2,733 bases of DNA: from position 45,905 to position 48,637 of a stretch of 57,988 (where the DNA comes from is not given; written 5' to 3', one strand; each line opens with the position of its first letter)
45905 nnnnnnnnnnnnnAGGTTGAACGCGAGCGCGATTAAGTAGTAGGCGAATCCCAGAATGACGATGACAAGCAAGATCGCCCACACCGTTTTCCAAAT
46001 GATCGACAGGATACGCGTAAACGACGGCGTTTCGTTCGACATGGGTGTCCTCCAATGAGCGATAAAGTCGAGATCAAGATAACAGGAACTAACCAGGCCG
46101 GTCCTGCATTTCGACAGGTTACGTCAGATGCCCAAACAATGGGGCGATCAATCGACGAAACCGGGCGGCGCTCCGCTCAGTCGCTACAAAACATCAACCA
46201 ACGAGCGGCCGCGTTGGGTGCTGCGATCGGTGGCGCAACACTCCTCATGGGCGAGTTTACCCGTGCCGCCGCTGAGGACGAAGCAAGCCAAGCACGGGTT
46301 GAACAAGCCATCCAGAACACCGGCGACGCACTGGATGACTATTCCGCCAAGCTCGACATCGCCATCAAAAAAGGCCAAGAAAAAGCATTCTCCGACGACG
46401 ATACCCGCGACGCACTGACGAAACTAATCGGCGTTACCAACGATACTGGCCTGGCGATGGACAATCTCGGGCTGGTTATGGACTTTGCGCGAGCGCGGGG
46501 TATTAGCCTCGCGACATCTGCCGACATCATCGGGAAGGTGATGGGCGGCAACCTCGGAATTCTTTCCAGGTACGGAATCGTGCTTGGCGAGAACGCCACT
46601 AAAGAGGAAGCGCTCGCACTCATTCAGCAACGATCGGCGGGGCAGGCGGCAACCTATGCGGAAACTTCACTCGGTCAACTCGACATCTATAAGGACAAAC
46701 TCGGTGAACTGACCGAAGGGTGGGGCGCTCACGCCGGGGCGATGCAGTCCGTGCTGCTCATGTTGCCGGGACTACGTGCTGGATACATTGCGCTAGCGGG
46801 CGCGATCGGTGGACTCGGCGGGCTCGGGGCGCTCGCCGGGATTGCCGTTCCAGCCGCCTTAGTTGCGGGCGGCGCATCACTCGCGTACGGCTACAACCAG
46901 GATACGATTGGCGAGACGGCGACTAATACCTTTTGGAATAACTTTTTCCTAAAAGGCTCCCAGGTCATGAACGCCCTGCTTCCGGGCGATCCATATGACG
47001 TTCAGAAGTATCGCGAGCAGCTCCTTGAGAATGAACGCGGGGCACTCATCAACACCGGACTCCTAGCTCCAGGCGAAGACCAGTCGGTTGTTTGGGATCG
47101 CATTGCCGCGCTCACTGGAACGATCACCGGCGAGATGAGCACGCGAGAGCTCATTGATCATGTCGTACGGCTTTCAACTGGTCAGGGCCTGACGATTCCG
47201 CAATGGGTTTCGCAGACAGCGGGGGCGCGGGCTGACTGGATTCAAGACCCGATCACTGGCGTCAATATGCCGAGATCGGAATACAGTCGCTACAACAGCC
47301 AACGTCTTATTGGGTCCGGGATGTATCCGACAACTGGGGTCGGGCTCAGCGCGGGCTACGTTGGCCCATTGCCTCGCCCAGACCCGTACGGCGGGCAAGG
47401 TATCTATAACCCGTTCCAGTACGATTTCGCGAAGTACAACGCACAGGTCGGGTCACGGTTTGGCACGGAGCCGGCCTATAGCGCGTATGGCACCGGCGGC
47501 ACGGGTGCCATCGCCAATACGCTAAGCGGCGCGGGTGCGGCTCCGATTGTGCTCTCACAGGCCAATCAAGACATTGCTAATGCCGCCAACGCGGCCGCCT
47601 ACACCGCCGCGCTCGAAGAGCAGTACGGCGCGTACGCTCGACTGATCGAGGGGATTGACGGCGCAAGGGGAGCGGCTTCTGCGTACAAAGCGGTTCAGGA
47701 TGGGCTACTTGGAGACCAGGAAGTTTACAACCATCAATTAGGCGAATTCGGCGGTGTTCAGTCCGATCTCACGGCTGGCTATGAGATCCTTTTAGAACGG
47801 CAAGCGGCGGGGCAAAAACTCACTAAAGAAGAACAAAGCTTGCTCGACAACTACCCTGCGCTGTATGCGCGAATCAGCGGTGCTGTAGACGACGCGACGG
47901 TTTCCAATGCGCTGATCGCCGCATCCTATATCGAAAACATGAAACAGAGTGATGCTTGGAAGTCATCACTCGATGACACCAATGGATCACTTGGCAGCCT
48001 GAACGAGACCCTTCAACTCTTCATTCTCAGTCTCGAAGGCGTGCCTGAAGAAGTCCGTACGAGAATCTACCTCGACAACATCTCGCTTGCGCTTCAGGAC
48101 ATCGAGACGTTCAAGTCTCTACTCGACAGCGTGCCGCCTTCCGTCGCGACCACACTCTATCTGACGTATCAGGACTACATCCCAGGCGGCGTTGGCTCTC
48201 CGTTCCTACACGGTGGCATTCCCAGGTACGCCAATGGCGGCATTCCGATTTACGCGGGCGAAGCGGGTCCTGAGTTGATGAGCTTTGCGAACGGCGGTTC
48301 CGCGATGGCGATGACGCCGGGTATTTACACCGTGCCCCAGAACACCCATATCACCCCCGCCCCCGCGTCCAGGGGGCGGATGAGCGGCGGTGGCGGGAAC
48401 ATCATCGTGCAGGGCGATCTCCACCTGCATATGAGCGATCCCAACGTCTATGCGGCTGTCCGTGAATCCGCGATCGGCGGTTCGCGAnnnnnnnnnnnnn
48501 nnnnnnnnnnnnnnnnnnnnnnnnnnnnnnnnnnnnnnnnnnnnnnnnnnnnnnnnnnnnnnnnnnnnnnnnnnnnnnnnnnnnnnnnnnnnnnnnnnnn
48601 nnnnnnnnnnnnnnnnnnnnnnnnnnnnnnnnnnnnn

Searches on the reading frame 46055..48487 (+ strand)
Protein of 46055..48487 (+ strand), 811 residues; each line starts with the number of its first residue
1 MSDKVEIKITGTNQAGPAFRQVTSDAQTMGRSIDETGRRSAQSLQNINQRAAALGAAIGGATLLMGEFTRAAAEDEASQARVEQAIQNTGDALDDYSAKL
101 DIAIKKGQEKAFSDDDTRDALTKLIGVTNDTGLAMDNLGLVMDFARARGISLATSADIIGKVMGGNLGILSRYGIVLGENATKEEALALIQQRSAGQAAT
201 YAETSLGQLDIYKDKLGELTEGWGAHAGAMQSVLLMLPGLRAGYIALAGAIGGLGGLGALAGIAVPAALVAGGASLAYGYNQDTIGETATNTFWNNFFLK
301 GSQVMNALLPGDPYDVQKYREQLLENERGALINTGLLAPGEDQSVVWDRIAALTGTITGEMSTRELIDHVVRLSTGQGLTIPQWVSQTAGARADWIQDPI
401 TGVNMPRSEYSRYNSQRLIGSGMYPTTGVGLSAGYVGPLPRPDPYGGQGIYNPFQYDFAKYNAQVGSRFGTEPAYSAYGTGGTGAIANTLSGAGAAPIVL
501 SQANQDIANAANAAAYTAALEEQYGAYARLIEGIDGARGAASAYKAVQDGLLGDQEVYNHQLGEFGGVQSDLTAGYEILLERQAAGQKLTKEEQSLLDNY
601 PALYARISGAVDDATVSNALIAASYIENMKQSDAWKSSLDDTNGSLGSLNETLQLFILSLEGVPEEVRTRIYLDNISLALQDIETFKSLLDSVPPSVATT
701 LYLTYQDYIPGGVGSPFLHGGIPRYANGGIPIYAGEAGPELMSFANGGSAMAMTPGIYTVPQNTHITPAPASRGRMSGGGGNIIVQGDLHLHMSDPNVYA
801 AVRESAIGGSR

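Call 9: search_protein_families(library=phrogs, proteins=[window:46055-48487:+], max_evalue=0.001)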
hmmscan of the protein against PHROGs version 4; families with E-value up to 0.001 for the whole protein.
window:46055-48487:+ (811 aa): 1 family
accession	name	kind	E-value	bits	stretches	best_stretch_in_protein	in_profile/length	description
phrog_4704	-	tail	4.3e-05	23.4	1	13-163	166-307/625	tail length tape measure protein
